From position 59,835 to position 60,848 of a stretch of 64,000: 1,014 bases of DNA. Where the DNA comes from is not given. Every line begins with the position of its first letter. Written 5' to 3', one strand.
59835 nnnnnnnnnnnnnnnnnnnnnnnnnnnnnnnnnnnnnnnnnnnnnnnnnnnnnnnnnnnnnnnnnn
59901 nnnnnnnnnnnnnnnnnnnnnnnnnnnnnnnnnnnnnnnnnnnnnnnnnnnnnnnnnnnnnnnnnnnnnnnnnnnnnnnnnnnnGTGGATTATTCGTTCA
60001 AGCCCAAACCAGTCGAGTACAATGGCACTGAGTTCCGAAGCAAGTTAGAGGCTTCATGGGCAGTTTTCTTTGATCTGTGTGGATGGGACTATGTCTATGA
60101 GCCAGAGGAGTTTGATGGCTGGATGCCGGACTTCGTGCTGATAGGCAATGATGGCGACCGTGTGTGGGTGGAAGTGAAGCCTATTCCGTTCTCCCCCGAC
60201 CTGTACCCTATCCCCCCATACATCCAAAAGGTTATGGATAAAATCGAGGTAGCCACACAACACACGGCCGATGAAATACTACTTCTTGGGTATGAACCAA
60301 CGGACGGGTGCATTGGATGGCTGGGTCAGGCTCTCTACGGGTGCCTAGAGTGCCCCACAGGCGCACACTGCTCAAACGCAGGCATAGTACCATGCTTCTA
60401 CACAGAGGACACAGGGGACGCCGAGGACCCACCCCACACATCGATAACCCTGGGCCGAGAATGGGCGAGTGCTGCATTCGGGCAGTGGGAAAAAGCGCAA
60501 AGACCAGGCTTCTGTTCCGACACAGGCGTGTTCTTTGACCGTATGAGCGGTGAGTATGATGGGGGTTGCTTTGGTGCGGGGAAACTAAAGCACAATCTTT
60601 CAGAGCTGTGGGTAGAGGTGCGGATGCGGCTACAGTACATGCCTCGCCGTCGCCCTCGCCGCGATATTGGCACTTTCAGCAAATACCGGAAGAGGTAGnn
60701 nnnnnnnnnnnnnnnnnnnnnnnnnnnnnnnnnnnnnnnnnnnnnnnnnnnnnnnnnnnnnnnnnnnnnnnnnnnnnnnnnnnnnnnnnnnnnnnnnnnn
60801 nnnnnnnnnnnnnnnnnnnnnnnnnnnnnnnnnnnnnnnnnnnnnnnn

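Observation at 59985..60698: Low-GC orphan gene with a PD-(D/E)xK nuclease signature inserted directly after ruvC-ruvA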

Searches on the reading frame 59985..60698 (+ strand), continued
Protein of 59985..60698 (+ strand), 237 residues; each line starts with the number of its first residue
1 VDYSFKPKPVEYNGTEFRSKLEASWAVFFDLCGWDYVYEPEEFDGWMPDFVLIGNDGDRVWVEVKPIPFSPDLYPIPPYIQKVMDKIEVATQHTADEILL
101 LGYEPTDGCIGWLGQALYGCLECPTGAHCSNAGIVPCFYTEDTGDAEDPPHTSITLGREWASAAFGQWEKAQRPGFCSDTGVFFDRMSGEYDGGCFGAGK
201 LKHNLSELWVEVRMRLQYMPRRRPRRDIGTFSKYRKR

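Call 46: get_annotated_region(hit=H5, flank=4000)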
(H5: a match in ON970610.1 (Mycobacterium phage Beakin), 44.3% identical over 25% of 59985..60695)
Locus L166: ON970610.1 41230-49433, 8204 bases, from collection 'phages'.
description: Mycobacterium phage Beakin, complete genome.
organism: Mycobacterium phage Beakin (NCBI taxid 2965206)
taxonomy: Viruses; Duplodnaviria; Heunggongvirae; Uroviricota; Caudoviricetes; Gracegardnervirinae; Cheoctovirus
host: Mycobacterium smegmatis mc#155; source: soil; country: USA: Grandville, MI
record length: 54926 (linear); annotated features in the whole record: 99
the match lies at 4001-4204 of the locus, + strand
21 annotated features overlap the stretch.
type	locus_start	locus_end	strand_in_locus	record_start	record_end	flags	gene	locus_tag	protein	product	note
CDS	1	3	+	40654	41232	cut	65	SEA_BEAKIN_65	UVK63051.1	ssDNA binding protein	-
CDS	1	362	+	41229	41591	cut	66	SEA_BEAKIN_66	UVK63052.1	HNH endonuclease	-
CDS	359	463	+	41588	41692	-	67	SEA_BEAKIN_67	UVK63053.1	hypothetical protein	-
CDS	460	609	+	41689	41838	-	68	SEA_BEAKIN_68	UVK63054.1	hypothetical protein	-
CDS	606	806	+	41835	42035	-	69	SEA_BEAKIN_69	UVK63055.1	hypothetical protein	-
CDS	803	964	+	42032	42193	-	70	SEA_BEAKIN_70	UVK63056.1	hypothetical protein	-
CDS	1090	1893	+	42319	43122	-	71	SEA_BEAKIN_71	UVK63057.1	RepA-like replication initiator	-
CDS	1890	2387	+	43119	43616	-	72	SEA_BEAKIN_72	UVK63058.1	helicase loader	-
CDS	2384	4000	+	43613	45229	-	73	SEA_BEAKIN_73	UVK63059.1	DnaB-like dsDNA helicase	-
CDS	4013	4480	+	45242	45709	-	74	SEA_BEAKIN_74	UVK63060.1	holliday junction resolvase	-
CDS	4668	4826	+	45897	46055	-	75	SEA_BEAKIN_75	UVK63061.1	hypothetical protein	-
CDS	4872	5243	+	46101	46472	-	76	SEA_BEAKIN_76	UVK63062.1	MPME1 protein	mycobacteriophage mobile element 1 (MPME 1)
CDS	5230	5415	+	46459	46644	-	77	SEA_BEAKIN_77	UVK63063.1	hypothetical protein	-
CDS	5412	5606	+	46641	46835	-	78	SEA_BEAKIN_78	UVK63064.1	hypothetical protein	-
CDS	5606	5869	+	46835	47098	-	79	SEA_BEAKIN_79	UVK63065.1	hypothetical protein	-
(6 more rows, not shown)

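Call 47: get_annotated_region(hit=H1, flank=4000)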
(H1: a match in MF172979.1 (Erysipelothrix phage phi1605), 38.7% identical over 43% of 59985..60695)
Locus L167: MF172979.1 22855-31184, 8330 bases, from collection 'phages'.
description: Erysipelothrix phage phi1605, complete genome.
organism: Erysipelothrix phage phi1605 (NCBI taxid 2006938)
taxonomy: Viruses; Duplodnaviria; Heunggongvirae; Uroviricota; Caudoviricetes
host: Erysipelothrix rhusiopathiae ZJ; source: swine; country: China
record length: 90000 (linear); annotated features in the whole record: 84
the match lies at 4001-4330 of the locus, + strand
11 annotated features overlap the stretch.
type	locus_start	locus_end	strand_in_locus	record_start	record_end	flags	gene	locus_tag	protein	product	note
CDS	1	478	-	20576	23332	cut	-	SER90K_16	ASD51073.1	RecD-like DNA helicase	recD-like DNA helicase YrrC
CDS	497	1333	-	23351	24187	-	-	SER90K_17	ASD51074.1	hypothetical protein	-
CDS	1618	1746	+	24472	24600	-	-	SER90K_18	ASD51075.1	hypothetical protein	-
CDS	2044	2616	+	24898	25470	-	-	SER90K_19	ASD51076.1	hypothetical protein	-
CDS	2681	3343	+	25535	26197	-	rha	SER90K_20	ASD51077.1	rha protein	rha protein, phage phi-80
CDS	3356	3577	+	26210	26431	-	-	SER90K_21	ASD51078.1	hypothetical protein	-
CDS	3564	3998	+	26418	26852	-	-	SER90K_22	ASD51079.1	hypothetical protein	-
CDS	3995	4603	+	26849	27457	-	-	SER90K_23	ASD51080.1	hypothetical protein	-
CDS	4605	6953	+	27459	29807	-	-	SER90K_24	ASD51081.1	DNA primase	orf1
CDS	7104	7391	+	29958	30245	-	-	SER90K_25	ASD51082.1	hypothetical protein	orf2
CDS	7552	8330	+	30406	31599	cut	-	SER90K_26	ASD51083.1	DNA helicase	HepA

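Call 50: search_protein_families(library=pfam, alignment_id=A2, max_evalue=0.00001)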
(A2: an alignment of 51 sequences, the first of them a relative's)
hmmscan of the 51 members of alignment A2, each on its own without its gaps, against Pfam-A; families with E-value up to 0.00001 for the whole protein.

A. member 1, L100:5589-7934:+ (782 aa): 2 families
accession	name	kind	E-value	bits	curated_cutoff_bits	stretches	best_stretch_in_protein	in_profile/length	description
PF09250.16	Prim-Pol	-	1e-26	94.7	22.8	1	22-183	1-158/158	Bifunctional DNA primase/polymerase, N-terminal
PF13148.11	DUF3987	-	1.5e-13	51.1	27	1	516-694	186-356/364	Protein of unknown function (DUF3987)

B. families by the number of members that match (of 51 scanned): 23 families
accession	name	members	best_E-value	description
PF09250.16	Prim-Pol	5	1.1e-35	Bifunctional DNA primase/polymerase, N-terminal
PF13481.12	AAA_25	5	2.1e-33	AAA domain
PF00271.37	Helicase_C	5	5.4e-16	Helicase conserved C-terminal domain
PF04851.21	ResIII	4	3.9e-21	Type III restriction enzyme, res subunit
PF13148.11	DUF3987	3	6.5e-71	Protein of unknown function (DUF3987)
PF00176.29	SNF2-rel_dom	3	1.7e-19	SNF2-related domain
PF00270.35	DEAD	3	2e-10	DEAD/DEAH box helicase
PF08707.16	PriCT_2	2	2.4e-16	Primase C terminal 2 (PriCT-2)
PF20121.4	DUF6511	2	1.1e-14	Family of unknown function (DUF6511)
PF13604.12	AAA_30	2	1.3e-07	AAA domain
PF00145.23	DNA_methylase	1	1.8e-31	C-5 cytosine-specific DNA methylase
PF19263.5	DUF5906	1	8.7e-23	Family of unknown function (DUF5906)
PF05838.17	Glyco_hydro_108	1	3.4e-18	Glycosyl hydrolase 108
PF09588.16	YqaJ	1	2.6e-17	YqaJ-like viral recombinase domain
PF06054.18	CoiA_nuc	1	1.2e-13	Competence protein CoiA, nuclease-like domain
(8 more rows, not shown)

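Call 51: search_protein_families(library=pfam, alignment_id=A1, max_evalue=0.01)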
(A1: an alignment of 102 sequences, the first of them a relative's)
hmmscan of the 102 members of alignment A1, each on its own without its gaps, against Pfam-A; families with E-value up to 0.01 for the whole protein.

A. member 1, P0001 (237 aa): 0 families

B. families by the number of members that match (of 102 scanned): 1 family
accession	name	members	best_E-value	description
PF05626.16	DUF790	1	0.0018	Protein of unknown function (DUF790)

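Call 52: search_protein_families(library=phrogs, alignment_id=A1, max_evalue=0.001)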
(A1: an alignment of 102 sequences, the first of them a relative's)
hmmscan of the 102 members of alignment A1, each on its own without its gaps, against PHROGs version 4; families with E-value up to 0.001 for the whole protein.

A. member 1, P0001 (237 aa): 1 family
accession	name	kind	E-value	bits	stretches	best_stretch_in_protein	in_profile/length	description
phrog_21138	-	unknown function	2.1e-16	62.1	1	11-73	9-75/198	-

B. families by the number of members that match (of 102 scanned): 3 families
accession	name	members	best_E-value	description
phrog_21138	-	102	1.3e-22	-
phrog_945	-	8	2.4e-05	endonuclease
phrog_22215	-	4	0.00013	-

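Call 53: find_homologous_proteins(query=A1, max_evalue=1e-10)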
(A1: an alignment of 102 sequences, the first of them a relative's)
Query A1 (102 sequences) (237 aa, profile of the alignment): 2366 proteins with E <= 1e-10 among 4079 candidates; the best 120 are listed.
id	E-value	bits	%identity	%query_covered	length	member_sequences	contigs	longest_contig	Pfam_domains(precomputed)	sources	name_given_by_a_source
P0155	8.7e-66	240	32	93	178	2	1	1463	-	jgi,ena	jgi:hypothetical protein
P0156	9.8e-66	240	37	92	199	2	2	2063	-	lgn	-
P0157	1.5e-65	239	35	94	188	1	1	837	-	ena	-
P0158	3.5e-65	238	34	93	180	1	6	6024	-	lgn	-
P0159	8.9e-65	237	32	94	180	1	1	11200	-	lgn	-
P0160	1.1e-64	236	33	93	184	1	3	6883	-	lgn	-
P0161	1.1e-64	236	37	93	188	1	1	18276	-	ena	-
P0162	1.3e-64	236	33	92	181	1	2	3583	-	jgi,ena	jgi:hypothetical protein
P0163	1.6e-64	236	33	93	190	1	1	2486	-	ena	-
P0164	3.2e-64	235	32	92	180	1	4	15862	-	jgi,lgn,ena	jgi:hypothetical protein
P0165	6.2e-64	234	34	93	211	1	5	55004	-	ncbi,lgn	-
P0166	7.0e-64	234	32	93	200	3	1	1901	-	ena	-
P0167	7.7e-64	234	30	92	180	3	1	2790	-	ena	-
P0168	1.1e-63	233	33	92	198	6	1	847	-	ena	-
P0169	1.3e-63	233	37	94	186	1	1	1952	-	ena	-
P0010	1.4e-63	233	38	86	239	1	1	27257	-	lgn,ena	-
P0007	5.3e-63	231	38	89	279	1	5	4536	-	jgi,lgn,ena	-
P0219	1.2e-59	220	33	82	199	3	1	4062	-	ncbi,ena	ncbi:MAG TPA: hypothetical protein V6D21_00665 [Candidatus Obscuribacterales bacterium]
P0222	1.7e-59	220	32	92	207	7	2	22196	-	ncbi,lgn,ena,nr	ncbi:MAG: hypothetical protein QNJ38_07980 [Prochloraceae cyanobacterium]|nr:hypothetical protein [P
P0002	5.6e-59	218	33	93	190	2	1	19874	-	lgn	-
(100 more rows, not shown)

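Call 54: find_encoding_contigs(protein=P0010, flank=6000, max_places=2)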
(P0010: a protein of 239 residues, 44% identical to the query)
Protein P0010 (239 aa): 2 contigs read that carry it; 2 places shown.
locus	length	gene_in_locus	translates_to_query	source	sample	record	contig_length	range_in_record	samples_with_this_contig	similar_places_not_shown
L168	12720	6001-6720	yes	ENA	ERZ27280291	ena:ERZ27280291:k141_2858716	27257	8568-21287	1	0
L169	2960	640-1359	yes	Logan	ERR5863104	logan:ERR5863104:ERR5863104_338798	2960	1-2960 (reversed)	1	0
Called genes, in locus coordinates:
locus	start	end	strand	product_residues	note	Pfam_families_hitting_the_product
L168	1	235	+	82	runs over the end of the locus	-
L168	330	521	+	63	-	-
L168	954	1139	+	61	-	-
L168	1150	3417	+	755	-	PF09250:Prim-Pol, PF05272:VapE-like_dom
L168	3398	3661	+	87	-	-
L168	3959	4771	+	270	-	-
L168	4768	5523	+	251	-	PF01507:PAPS_reduct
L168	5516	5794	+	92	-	PF19905:DUF6378 (weak)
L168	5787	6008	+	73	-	-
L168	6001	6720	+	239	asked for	-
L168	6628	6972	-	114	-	PF08774:VRR_NUC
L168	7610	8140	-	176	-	PF04545:Sigma70_r4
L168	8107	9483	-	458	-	PF00270:DEAD, PF04851:ResIII, PF00271:Helicase_C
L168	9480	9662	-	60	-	-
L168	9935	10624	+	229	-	PF01381:HTH_3 (weak)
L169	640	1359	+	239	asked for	-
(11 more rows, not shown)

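Call 55: find_encoding_contigs(protein=P0007, flank=4000, max_places=3)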
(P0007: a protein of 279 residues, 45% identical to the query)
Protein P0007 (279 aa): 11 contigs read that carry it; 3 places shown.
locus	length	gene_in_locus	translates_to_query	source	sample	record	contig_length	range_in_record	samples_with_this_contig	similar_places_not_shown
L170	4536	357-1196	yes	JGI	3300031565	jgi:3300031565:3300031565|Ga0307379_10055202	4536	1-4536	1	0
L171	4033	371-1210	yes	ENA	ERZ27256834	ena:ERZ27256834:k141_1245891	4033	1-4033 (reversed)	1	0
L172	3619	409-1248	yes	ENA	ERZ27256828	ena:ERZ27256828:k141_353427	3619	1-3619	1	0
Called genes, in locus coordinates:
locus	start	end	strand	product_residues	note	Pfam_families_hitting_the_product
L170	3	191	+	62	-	?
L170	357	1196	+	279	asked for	-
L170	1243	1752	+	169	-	-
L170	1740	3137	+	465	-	PF00772:DnaB, PF03796:DnaB_C, PF13481:AAA_25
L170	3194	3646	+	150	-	-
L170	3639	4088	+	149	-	-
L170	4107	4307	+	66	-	-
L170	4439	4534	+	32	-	?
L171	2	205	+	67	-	?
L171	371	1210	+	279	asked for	-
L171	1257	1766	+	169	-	-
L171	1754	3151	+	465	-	PF00772:DnaB, PF03796:DnaB_C, PF13481:AAA_25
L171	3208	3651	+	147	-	-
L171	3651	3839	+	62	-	-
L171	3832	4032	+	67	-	?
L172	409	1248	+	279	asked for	-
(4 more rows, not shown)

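Call 56: find_encoding_contigs(protein=P0222, flank=6000, max_places=2)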
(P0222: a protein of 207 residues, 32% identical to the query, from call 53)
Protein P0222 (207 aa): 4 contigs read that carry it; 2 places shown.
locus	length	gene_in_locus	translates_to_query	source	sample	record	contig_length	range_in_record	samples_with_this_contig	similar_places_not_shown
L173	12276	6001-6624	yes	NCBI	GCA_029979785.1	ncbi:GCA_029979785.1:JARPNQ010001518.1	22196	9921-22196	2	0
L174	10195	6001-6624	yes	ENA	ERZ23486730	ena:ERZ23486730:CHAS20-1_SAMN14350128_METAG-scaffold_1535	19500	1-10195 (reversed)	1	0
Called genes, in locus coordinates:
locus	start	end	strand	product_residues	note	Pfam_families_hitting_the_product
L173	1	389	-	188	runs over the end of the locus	PF00610:DEP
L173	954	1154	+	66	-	-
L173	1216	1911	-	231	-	PF01048:PNP_UDP_1 (weak)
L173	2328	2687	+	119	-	PF08100:Dimerisation (weak), PF01978:TrmB (weak), PF13412:HTH_24 (weak), PF01047:MarR, PF12802:MarR_2, PF12840:HTH_20, PF25212:HVO_A0114 (weak), PF01022:HTH_5, +1 more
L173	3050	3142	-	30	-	-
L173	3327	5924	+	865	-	PF11791:Aconitase_B_N, PF06434:Aconitase_2_N, PF00330:Aconitase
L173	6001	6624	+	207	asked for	-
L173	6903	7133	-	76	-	-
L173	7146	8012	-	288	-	PF03976:PPK2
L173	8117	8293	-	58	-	-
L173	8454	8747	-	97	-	-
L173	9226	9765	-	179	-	PF00072:Response_reg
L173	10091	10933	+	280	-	PF00106:adh_short, PF08659:KR (weak), PF13561:adh_short_C2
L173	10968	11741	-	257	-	PF13489:Methyltransf_23, PF01209:Ubie_methyltran, PF13847:Methyltransf_31, PF08241:Methyltransf_11, PF08242:Methyltransf_12, PF13649:Methyltransf_25, PF05148:Methyltransf_8 (weak)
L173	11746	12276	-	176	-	PF13558:SbcC_Walker_B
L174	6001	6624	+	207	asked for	-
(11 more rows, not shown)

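Call 60: find_encoding_contigs(protein=P0006, flank=5000, max_places=3)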
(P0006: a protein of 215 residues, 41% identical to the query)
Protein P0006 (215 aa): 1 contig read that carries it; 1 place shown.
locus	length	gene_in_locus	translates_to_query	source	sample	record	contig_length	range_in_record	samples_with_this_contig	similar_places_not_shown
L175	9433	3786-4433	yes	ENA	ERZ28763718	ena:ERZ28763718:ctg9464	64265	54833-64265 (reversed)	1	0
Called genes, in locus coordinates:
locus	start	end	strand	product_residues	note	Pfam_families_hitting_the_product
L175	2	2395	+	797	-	?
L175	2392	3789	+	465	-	PF04860:Phage_portal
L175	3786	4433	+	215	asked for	-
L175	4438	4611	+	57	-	-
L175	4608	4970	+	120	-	-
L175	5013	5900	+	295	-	PF02195:ParB_N, PF17762:HTH_ParB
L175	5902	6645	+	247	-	PF07505:DUF5131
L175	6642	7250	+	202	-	-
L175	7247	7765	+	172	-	-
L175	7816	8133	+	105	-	PF02945:Endonuclease_7 (weak), PF01844:HNH, PF14279:HNH_5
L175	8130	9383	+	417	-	PF03237:Terminase_6N, PF17289:Terminase_6C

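Call 61: find_encoding_contigs(protein=window:59985-60698:+, flank=3000, max_places=6)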
Protein window:59985-60698:+ (237 aa): no gene with exactly this product is on record in the collection.

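Call 63: get_annotated_region(hit=H4, flank=4000)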
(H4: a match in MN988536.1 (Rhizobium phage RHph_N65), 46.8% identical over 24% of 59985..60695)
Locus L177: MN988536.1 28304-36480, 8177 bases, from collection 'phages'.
description: Rhizobium phage RHph_N65, complete genome.
organism: Rhizobium phage RHph_N65 (NCBI taxid 2509753)
taxonomy: Viruses; Duplodnaviria; Heunggongvirae; Uroviricota; Caudoviricetes
host: Rhizobium phaseoli INC1-2; source: agricultural lands; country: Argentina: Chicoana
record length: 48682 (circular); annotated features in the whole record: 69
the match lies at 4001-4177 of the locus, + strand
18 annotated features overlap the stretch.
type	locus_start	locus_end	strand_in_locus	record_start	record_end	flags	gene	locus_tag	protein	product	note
CDS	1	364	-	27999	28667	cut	-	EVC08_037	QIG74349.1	putative protease/scaffold protein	GO_function: GO:0031072 - heat shock protein binding; GO_function: GO:0051082 - unfolded protein binding; GO_process: ...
CDS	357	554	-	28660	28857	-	-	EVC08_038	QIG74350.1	hypothetical protein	-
CDS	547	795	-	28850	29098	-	-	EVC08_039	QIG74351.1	hypothetical protein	-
CDS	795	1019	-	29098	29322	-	-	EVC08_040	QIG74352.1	hypothetical protein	-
CDS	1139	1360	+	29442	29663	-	-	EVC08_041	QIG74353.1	hypothetical protein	-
CDS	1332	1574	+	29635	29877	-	-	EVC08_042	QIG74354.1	hypothetical protein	-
CDS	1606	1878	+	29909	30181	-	-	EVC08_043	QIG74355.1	hypothetical protein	-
CDS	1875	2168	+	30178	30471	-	-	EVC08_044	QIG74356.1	hypothetical protein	-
CDS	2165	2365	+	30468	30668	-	-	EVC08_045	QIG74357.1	hypothetical protein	GO_function: GO:0003677 - DNA binding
CDS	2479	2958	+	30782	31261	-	-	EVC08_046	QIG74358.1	putative NTP pyrophosphohydrolase MazG-like protein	-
CDS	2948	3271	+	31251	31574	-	-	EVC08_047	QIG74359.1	putative lambda repressor-like DNA-binding protein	-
CDS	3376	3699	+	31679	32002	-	-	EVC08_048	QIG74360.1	hypothetical protein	-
CDS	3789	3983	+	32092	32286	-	-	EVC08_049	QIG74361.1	hypothetical protein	-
CDS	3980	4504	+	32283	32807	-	-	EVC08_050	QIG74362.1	endonuclease I protein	GO_function: GO:0003677 - DNA binding; GO_function: GO:0004536 - deoxyribonuclease activity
CDS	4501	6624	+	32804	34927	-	-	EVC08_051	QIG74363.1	putative helicase/primease protein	GO_function: GO:0016817 - hydrolase activity, acting on acid anhydrides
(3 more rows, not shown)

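Call 74: fold_search(model_id=the predicted structure, library=viral)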
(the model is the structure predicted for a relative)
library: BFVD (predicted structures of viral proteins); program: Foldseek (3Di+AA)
matches with E <= 10: 561; with E <= 0.001: 12
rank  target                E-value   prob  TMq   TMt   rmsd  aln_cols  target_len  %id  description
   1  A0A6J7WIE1            2.2e-13  1.00  0.59  0.67   6.6       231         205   25  Uncharacterized protein [uncultured Caudovirales phage]
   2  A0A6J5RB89            5.4e-12  1.00  0.59  0.73   5.8       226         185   24  Restriction endonuclease domain-containing protein [uncultured Caudovirales phage]
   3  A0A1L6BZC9            3.2e-08  1.00  0.47  0.54   7.1       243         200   16  (no name in the UniProt tables at hand)
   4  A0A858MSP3            2.2e-04  1.00  0.28  0.26   5.9       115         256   24  (no name in the UniProt tables at hand)
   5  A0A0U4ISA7            3.0e-04  1.00  0.30  0.37   5.9       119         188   19  (no name in the UniProt tables at hand)
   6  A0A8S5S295            4.1e-04  1.00  0.31  0.17   5.1       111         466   12  Uncharacterized protein [Siphoviridae sp. ctCIv11]
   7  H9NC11                4.4e-04  1.00  0.29  0.40   6.7       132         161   19  (no name in the UniProt tables at hand)
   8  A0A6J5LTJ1            5.7e-04  1.00  0.31  0.26   3.8       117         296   19  Uncharacterized protein [uncultured Caudovirales phage]
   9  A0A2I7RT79            5.7e-04  1.00  0.27  0.32   4.7       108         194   22  (no name in the UniProt tables at hand)
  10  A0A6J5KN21            6.4e-04  1.00  0.30  0.40   5.4       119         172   22  Uncharacterized protein [uncultured Caudovirales phage]
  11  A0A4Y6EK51            7.7e-04  1.00  0.29  0.29   4.3       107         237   29  (no name in the UniProt tables at hand)
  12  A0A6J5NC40            9.9e-04  1.00  0.27  0.40   5.9       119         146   18  DUF1064 domain-containing protein [uncultured Caudovirales phage]
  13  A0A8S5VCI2            1.2e-03  1.00  0.28  0.17   5.8        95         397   18  Restriction enzyme [Siphoviridae sp. ctDXu9]
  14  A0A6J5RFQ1            1.3e-03  1.00  0.30  0.36   5.1       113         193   15  Uncharacterized protein [uncultured Caudovirales phage]
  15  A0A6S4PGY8            1.4e-03  1.00  0.29  0.38   4.6       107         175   26  Endonuclease [uncultured phage_MedDCM-OCT-S39-C11]
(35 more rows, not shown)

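Call 88: find_encoding_contigs(protein=P0165, flank=5000, max_places=3)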
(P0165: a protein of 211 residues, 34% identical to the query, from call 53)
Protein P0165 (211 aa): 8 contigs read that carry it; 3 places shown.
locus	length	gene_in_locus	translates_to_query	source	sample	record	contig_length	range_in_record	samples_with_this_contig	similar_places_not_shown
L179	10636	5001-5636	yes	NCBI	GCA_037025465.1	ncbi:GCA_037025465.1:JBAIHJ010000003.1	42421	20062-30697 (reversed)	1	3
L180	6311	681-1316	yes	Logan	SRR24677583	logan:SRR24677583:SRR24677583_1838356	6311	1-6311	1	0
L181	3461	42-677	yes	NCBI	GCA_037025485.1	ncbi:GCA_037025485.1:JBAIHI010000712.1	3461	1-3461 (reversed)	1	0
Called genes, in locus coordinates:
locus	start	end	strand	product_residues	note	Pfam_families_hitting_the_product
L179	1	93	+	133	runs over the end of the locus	-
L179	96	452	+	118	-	-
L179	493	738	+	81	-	-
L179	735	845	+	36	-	-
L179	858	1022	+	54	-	-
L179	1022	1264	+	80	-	-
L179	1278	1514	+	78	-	PF01381:HTH_3 (weak), PF13560:HTH_31 (weak)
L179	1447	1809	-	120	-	-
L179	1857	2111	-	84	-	PF13560:HTH_31, PF12844:HTH_19, PF01381:HTH_3, PF13443:HTH_26 (faint)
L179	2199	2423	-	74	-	-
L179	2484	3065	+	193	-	-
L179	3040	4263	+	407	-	PF13481:AAA_25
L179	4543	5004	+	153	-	PF10544:T5orf172, PF13455:MUG113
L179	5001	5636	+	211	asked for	-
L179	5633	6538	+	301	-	PF11523:DUF3223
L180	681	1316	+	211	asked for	-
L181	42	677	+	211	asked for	-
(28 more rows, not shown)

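Call 89: find_encoding_contigs(protein=P0219, flank=3000, max_places=2)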
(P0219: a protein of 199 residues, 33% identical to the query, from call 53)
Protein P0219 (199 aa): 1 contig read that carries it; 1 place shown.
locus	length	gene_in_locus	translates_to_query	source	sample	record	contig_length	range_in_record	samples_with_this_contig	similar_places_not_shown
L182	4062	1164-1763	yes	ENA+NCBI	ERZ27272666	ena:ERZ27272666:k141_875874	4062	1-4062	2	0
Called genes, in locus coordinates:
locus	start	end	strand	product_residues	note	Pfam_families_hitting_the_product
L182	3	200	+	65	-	PF06089:Asparaginase_II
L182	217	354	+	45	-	-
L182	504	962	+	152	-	PF01724:DUF29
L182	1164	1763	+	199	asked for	-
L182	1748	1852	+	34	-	-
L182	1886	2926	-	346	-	PF01869:BcrAD_BadFG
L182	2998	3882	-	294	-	PF00575:S1, PF23459:S1_RRP5 (weak)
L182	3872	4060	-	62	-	?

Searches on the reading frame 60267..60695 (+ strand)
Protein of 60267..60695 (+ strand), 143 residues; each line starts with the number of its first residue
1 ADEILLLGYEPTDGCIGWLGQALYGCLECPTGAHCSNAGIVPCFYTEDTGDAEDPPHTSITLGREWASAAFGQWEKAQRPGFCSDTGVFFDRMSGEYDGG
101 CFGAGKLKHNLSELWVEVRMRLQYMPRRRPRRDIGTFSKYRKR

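Call 97: search_solved_structures(query=A3, max_evalue=10, show_alignments=1)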
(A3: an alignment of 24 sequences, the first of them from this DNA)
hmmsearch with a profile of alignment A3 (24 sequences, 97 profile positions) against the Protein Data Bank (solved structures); distinct sequences matched with E-value up to 10: 0.
